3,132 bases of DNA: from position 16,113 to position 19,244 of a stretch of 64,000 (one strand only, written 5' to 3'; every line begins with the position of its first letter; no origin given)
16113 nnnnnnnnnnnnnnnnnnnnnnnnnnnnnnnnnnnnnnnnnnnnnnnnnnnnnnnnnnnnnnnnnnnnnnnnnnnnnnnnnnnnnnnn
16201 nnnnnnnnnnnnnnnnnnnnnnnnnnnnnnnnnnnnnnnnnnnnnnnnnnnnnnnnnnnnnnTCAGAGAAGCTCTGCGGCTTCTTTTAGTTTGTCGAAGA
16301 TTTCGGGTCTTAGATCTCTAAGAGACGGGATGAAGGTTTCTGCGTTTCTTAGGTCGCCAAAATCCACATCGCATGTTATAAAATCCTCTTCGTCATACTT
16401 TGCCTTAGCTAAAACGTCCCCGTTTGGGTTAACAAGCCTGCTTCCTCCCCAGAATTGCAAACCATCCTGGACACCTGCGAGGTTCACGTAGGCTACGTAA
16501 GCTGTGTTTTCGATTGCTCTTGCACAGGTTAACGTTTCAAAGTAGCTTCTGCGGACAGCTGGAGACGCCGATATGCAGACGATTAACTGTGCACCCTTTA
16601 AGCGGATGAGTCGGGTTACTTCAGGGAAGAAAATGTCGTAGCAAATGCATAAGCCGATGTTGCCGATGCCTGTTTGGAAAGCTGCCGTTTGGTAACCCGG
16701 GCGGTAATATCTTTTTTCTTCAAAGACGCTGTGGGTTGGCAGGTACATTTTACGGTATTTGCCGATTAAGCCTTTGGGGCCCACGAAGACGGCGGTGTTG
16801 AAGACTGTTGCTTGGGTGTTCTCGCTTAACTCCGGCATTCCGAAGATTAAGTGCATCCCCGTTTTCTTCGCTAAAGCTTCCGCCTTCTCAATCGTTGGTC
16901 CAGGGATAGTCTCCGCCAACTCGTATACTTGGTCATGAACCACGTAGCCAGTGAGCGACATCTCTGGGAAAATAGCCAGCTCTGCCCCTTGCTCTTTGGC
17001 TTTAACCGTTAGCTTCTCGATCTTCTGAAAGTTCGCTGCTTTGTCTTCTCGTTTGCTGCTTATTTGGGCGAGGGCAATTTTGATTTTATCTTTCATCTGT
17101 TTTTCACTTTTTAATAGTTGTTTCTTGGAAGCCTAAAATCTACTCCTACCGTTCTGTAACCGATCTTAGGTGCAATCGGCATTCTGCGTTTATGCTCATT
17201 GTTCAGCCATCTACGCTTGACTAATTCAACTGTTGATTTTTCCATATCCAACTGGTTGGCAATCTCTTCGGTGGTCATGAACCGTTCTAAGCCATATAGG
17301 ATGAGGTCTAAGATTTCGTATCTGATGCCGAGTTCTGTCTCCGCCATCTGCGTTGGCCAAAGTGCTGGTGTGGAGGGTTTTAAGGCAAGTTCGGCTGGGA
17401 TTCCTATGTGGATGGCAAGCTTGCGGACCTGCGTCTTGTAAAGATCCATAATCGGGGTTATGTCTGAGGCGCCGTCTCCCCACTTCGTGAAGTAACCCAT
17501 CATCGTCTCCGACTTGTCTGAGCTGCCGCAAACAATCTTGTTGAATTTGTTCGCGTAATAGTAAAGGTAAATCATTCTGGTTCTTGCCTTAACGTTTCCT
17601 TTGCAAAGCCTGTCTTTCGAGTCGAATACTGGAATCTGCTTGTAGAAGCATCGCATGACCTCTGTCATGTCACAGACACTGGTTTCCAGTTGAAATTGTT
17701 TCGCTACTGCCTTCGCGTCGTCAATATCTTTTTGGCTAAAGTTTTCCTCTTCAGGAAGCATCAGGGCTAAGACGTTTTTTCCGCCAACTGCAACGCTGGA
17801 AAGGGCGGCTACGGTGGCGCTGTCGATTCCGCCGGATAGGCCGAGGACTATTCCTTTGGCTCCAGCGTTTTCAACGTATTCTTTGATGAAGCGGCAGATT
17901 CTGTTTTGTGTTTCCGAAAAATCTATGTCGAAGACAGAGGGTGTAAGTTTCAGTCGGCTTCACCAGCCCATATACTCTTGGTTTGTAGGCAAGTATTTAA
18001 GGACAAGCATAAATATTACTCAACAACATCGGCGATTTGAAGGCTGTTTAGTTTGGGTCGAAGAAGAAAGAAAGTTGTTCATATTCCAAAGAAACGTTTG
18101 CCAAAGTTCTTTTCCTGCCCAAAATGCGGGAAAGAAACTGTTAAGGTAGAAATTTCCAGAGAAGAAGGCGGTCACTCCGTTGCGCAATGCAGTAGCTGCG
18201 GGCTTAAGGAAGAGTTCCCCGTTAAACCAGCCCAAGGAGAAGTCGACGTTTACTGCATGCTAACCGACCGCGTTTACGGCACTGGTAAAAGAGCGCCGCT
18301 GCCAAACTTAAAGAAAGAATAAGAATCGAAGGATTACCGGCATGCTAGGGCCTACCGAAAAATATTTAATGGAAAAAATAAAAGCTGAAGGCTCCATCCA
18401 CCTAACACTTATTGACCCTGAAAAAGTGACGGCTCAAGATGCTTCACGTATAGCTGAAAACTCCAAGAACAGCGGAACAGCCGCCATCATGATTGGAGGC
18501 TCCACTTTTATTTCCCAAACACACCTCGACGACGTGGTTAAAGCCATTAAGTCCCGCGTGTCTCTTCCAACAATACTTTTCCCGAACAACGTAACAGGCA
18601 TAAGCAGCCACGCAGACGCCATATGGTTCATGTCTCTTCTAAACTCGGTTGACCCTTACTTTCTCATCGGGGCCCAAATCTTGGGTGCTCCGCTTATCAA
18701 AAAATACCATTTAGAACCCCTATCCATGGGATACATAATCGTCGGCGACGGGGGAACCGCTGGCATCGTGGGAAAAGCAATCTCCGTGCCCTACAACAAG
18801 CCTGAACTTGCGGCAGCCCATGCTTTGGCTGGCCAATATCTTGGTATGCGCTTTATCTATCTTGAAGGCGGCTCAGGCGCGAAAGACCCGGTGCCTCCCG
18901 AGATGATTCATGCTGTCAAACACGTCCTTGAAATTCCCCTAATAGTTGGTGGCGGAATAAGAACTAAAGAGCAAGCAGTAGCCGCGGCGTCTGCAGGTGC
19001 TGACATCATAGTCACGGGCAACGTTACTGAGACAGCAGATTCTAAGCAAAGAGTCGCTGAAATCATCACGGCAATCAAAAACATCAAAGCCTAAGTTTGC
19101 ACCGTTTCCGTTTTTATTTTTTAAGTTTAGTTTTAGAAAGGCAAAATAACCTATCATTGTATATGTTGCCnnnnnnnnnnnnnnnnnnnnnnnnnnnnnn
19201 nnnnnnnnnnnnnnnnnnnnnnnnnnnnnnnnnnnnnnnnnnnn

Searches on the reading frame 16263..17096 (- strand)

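Call 4: search_protein_families(library=pfam, proteins=[window:16263-17096:-], max_evalue=0.1)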
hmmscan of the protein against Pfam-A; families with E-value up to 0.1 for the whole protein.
window:16263-17096:- (277 aa): 1 family
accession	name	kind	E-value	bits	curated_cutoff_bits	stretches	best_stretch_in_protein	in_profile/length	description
PF00795.27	CN_hydrolase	-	4.1e-61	207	23.2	1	6-252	1-254/256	Carbon-nitrogen hydrolase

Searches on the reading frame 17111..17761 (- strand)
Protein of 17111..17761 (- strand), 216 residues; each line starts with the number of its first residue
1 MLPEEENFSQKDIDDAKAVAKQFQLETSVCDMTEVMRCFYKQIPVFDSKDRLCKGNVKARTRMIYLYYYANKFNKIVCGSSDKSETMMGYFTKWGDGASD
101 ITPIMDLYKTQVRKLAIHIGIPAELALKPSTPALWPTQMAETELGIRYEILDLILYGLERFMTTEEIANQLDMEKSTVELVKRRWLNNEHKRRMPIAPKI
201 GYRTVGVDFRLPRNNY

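Call 4: search_protein_families(library=pfam, proteins=[window:17111-17761:-], max_evalue=0.1)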
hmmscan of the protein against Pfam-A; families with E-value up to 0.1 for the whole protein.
window:17111-17761:- (216 aa): 2 families
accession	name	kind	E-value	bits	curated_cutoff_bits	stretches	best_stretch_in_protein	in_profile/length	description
PF02540.23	NAD_synthase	-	3.4e-57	193.8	21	1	2-195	52-242/242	NAD synthase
PF03054.22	tRNA_Me_trans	-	0.072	13.2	20.6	0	8-34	48-74/202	tRNA methyl transferase HUP domain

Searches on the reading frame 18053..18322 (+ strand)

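Call 85: search_protein_families(library=pfam, proteins=[window:18053-18322:+], max_evalue=0.001)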
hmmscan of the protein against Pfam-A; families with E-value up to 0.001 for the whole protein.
window:18053-18322:+ (89 aa): 2 families
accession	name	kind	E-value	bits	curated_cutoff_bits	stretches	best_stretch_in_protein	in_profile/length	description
PF05129.18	Zn_ribbon_Elf1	-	1.1e-15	58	29.8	1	2-74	1-77/79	Transcription elongation factor Elf1 like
PF23477.1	zf_Tbcl_2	-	0.00013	22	27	0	44-68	6-29/37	Probable treble clef zinc finger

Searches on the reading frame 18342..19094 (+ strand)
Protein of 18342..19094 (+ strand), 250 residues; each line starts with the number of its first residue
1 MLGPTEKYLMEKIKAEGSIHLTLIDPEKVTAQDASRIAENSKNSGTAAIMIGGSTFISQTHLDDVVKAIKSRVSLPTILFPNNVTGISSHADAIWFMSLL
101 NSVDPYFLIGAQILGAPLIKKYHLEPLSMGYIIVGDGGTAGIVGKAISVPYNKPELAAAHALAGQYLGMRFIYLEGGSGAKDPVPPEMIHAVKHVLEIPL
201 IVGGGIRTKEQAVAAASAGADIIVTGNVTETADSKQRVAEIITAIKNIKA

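Call 85: search_protein_families(library=pfam, proteins=[window:18342-19094:+], max_evalue=0.001)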
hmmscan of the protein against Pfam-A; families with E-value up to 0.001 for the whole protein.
window:18342-19094:+ (250 aa): 6 families
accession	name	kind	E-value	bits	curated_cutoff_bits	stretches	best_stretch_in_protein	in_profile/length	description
PF01884.23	PcrB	-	1.2e-58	198.8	23.9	1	16-241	7-222/226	PcrB family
PF00977.27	His_biosynth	-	1.9e-06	28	23.6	1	180-243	56-117/228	Histidine biosynthesis protein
PF04309.18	G3P_antiterm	-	0.00012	21.9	27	1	186-227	128-169/173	Glycerol-3-phosphate responsive antiterminator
PF02581.23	TMP-TENI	-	0.00022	21.1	27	1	191-236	87-132/180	Thiamine monophosphate synthase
PF05690.20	ThiG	-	0.00042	20.2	23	0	184-239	162-217/247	Thiazole biosynthesis protein ThiG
PF00290.26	Trp_syntA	-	0.0007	19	27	0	186-228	187-228/259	Tryptophan synthase alpha chain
